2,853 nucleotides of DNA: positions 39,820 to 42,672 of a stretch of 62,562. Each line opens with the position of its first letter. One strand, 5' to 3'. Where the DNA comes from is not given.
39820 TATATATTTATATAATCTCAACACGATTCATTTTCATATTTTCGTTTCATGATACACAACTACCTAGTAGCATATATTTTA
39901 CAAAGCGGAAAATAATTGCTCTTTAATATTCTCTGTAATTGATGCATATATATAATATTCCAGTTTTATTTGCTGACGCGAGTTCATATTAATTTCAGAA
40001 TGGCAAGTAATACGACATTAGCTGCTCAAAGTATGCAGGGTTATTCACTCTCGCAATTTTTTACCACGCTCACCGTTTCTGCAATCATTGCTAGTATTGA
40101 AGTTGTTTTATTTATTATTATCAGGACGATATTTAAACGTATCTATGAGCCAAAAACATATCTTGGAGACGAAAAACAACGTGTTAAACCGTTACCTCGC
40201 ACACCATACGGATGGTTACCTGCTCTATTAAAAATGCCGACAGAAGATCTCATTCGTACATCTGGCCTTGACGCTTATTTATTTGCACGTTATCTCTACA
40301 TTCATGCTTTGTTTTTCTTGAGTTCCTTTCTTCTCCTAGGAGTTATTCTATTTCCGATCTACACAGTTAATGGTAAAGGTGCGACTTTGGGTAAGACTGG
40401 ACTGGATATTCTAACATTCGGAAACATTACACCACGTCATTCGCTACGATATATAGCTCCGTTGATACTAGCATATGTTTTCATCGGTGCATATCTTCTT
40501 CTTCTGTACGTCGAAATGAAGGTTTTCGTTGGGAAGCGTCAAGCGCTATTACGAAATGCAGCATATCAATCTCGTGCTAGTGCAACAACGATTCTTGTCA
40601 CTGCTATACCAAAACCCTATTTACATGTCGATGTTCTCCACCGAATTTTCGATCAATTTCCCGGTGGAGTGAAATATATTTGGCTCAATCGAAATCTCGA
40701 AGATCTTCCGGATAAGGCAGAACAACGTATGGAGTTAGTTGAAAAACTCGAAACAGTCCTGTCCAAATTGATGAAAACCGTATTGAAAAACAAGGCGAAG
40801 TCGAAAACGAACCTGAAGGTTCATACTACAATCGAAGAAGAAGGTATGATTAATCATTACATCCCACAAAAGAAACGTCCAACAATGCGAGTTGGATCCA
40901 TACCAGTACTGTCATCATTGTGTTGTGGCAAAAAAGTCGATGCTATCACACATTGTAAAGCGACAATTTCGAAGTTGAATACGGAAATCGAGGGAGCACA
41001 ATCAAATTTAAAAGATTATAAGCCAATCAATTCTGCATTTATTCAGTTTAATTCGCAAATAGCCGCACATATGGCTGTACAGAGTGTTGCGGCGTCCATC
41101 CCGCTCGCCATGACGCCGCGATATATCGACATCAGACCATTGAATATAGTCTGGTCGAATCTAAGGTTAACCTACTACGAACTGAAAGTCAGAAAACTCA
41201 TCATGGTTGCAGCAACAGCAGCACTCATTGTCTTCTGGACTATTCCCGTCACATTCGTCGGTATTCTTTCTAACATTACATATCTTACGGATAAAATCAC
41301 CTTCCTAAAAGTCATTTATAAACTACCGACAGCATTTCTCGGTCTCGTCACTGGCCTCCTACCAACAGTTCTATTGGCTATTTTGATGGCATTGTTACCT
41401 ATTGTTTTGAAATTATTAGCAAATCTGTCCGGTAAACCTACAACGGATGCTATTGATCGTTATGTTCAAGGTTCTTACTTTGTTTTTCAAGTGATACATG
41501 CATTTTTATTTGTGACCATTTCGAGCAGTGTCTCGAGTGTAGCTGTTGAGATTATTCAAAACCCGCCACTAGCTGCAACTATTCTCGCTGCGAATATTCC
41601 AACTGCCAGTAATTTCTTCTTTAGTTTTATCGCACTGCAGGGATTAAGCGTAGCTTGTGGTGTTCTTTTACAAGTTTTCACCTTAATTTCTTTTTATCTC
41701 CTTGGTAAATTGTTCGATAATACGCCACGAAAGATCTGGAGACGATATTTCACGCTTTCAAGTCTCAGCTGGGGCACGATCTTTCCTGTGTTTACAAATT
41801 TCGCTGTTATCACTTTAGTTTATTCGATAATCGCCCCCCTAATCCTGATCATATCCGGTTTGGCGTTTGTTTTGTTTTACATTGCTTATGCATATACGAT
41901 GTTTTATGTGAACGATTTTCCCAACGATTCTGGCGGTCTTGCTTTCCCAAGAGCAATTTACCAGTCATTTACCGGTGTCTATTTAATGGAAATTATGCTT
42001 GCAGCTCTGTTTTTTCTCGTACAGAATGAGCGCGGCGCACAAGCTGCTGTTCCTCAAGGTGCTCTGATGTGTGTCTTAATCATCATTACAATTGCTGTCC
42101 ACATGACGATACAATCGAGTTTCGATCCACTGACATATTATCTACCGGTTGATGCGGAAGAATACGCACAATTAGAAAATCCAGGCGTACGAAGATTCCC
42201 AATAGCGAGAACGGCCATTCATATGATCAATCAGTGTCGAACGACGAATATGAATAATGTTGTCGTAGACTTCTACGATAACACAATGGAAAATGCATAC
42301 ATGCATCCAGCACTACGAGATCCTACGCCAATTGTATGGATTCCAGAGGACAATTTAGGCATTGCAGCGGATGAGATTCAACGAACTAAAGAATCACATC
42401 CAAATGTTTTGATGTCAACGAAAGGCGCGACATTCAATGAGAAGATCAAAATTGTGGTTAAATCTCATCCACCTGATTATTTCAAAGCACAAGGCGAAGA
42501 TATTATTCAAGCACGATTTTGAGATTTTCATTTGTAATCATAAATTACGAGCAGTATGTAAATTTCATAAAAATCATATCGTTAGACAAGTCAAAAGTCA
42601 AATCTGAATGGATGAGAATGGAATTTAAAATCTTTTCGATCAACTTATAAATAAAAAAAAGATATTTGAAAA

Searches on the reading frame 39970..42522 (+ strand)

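Call 7: search_protein_families(library=pfam, proteins=[window:39970-42522:+], max_evalue=0.001)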
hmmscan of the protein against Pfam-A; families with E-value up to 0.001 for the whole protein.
window:39970-42522:+ (850 aa): 4 families
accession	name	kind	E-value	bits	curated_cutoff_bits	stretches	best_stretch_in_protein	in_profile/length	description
PF02714.20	RSN1_7TM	-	2e-85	287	28.7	1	408-681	1-274/274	Calcium-dependent channel, 7TM region, putative phosphate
PF13967.11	RSN1_TM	-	5.2e-36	124.1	27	1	29-181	1-155/156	Late exocytosis, associated with Golgi transport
PF14703.12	PHM7_cyt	-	1.8e-31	110.2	27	1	206-397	2-174/174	Cytosolic domain of 10TM putative phosphate transporter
PF12621.13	PHM7_ext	-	3.6e-17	62.7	22.1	1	764-836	24-92/92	Extracellular tail, of 10TM putative phosphate transporter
